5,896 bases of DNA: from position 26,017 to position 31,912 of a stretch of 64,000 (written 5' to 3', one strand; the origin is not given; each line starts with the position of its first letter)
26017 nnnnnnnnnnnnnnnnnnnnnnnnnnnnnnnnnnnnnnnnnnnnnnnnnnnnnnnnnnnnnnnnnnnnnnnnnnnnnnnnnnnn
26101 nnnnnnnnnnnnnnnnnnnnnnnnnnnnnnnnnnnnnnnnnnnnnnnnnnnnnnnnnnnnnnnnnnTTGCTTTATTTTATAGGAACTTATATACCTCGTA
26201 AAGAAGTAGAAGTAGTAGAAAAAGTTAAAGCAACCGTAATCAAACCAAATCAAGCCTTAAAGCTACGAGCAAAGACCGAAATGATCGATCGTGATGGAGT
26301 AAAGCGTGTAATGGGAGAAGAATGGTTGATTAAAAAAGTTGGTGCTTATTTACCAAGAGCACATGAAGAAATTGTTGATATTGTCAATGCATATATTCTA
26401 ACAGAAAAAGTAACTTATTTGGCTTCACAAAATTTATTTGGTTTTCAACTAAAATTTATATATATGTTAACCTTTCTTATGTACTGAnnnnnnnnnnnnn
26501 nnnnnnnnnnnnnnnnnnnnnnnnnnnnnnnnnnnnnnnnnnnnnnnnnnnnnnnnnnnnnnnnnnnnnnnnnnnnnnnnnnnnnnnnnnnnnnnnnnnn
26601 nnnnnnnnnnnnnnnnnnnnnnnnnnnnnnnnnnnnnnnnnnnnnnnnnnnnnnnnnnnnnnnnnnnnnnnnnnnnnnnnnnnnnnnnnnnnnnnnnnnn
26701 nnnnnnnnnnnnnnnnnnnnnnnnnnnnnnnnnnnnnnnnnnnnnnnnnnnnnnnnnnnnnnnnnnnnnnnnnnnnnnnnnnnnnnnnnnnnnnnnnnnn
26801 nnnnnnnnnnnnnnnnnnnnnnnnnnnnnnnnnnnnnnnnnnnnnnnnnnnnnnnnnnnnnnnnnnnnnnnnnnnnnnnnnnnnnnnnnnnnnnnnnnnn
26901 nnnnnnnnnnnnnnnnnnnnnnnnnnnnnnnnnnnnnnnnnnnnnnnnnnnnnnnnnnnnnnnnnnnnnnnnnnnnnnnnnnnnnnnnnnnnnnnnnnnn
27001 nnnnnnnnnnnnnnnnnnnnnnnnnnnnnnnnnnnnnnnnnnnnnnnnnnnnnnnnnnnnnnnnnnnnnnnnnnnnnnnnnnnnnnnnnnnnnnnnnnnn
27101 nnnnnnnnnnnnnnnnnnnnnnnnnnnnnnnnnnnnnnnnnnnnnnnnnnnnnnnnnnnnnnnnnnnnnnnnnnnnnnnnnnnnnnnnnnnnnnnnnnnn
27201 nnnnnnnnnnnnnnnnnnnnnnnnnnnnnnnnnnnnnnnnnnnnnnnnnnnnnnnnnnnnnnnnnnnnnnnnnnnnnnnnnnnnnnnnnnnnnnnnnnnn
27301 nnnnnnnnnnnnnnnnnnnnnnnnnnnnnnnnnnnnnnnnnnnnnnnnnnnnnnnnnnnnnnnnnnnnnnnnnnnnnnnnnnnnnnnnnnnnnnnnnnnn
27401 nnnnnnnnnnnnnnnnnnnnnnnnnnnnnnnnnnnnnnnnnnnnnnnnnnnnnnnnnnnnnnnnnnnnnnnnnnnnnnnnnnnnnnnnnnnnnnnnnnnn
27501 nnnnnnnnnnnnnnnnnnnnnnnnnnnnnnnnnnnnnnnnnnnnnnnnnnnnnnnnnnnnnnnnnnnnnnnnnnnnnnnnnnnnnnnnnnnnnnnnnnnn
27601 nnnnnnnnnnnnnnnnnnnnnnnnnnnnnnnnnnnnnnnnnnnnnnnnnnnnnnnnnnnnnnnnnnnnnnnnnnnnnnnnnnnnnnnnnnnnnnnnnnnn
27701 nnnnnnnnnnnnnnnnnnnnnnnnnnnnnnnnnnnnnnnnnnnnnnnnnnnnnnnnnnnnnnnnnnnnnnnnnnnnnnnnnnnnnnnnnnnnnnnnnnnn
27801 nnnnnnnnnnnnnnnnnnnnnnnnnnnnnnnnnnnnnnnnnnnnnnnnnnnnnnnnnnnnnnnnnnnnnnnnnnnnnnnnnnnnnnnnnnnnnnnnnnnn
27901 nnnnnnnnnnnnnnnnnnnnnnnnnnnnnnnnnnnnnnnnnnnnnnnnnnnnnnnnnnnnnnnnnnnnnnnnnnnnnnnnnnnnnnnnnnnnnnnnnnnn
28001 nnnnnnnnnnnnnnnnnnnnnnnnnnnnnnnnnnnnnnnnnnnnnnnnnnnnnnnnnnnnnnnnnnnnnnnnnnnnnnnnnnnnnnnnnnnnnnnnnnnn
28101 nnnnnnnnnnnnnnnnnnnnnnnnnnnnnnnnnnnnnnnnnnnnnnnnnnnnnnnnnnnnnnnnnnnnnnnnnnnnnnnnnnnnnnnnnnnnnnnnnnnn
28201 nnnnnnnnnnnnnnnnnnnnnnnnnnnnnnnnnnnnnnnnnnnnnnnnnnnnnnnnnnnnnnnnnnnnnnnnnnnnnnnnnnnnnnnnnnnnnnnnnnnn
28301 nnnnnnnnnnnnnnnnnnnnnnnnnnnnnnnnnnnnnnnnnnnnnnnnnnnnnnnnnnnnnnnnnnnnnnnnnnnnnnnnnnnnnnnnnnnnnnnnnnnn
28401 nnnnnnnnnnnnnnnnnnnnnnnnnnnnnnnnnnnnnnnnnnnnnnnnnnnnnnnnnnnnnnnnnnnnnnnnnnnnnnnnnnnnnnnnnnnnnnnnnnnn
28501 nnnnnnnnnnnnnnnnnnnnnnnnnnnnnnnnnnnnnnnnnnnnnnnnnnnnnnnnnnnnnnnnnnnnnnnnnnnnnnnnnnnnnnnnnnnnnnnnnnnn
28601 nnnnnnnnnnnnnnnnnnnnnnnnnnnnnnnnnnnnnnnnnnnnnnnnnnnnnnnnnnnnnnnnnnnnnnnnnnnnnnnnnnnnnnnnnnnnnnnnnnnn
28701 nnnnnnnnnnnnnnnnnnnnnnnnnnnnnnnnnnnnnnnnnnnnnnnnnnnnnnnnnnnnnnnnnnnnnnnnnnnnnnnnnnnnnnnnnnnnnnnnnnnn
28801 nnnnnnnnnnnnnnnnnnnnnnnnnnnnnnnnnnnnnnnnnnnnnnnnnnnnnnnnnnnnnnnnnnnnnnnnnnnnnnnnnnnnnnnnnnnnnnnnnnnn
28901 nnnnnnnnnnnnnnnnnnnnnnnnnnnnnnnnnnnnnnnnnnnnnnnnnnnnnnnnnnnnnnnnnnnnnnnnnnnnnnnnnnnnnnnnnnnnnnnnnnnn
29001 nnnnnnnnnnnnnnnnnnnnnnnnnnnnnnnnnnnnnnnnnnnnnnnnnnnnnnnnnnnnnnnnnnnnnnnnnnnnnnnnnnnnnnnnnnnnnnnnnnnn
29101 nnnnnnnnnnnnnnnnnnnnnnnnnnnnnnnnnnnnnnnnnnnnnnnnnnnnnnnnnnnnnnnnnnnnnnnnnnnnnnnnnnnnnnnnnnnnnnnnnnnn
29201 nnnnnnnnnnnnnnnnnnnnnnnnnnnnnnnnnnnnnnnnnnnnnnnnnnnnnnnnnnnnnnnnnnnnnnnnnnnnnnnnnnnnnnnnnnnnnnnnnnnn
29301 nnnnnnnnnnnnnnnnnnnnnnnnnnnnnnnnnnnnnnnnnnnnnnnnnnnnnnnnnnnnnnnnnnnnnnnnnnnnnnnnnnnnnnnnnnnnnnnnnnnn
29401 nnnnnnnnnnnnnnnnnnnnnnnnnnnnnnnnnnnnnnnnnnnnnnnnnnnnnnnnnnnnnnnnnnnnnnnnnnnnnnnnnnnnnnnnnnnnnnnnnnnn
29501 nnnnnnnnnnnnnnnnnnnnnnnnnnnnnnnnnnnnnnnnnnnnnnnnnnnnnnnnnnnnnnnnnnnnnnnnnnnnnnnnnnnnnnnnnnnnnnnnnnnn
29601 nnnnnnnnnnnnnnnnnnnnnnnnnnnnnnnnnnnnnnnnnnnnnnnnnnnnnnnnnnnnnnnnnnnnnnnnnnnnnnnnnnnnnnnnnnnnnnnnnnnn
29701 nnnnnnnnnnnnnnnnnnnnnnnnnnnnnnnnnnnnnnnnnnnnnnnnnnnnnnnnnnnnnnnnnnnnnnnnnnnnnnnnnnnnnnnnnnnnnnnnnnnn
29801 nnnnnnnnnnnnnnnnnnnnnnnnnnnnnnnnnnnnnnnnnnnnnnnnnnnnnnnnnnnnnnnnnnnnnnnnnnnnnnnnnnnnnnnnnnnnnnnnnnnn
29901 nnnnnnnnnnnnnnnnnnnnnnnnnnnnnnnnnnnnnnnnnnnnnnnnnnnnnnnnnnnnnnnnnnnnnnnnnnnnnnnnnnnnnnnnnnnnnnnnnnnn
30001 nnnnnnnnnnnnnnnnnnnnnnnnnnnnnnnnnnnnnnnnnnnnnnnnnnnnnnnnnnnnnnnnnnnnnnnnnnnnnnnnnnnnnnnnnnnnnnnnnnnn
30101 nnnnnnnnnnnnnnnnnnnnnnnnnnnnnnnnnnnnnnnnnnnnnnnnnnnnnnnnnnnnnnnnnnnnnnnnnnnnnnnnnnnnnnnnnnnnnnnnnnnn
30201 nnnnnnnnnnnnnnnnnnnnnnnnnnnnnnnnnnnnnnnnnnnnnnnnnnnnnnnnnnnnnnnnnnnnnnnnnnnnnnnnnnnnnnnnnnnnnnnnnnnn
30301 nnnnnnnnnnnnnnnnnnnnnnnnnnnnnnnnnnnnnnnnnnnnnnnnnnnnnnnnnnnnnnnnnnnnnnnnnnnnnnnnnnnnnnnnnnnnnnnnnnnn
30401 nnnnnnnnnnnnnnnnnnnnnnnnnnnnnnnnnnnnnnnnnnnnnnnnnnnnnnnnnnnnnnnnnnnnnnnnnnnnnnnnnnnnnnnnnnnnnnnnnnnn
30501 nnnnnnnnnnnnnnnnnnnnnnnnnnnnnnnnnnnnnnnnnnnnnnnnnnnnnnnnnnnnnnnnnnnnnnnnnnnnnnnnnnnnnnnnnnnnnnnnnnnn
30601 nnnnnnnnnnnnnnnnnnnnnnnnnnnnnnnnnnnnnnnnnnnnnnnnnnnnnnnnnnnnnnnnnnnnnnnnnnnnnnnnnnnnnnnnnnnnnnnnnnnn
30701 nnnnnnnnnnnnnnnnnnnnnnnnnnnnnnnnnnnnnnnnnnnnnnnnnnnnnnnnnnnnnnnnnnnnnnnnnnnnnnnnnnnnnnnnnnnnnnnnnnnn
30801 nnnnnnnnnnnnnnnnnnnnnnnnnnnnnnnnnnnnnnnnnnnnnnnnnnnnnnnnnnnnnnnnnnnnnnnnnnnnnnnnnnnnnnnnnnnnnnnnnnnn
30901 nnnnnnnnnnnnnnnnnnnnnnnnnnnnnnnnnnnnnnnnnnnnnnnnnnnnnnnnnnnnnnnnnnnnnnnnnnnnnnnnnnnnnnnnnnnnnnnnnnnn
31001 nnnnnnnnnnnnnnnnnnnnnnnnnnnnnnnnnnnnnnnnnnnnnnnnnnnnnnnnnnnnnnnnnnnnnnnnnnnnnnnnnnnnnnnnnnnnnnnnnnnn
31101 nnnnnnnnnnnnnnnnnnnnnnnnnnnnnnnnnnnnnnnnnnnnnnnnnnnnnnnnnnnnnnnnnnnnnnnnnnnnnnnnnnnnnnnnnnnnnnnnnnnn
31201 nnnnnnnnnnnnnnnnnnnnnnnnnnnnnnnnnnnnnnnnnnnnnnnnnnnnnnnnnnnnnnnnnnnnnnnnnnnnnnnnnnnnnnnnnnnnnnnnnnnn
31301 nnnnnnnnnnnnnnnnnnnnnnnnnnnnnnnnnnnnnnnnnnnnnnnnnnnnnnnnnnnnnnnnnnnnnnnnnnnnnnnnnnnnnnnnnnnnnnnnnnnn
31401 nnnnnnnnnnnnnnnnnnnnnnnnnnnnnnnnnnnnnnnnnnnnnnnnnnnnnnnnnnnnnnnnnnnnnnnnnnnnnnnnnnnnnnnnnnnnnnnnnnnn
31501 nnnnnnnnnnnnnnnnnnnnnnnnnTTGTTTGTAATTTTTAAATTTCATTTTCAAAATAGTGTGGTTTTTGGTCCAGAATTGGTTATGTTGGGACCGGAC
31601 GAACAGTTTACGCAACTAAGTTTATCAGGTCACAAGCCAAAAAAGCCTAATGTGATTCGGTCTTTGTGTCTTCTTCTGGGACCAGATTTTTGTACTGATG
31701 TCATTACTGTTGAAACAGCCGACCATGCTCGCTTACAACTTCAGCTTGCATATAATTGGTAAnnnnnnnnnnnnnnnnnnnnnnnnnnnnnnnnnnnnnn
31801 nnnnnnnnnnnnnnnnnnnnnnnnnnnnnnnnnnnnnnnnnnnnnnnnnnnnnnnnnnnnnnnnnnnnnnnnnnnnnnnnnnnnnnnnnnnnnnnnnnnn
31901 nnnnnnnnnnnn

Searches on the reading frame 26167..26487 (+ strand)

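Call 19: search_protein_families(library=pfam, proteins=[window:26167-26487:+], max_evalue=0.01)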
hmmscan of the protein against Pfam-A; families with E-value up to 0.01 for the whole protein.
window:26167-26487:+ (106 aa): 1 family
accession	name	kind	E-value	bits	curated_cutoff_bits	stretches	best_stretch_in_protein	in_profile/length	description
PF01505.23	Vault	-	8e-17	61.4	27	1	23-64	1-42/42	Major Vault Protein repeat domain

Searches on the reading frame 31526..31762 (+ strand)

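Call 19: search_protein_families(library=pfam, proteins=[window:31526-31762:+], max_evalue=0.01)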
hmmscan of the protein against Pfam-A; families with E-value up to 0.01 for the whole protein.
window:31526-31762:+ (78 aa): 2 families
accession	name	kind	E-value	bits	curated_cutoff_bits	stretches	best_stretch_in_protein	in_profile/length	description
PF17795.6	Vault_3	-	1.5e-17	63.9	28.8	1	12-51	23-62/62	Major Vault Protein Repeat domain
PF11978.13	MVP_shoulder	-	8.2e-11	42.4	25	1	52-78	1-27/118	Shoulder domain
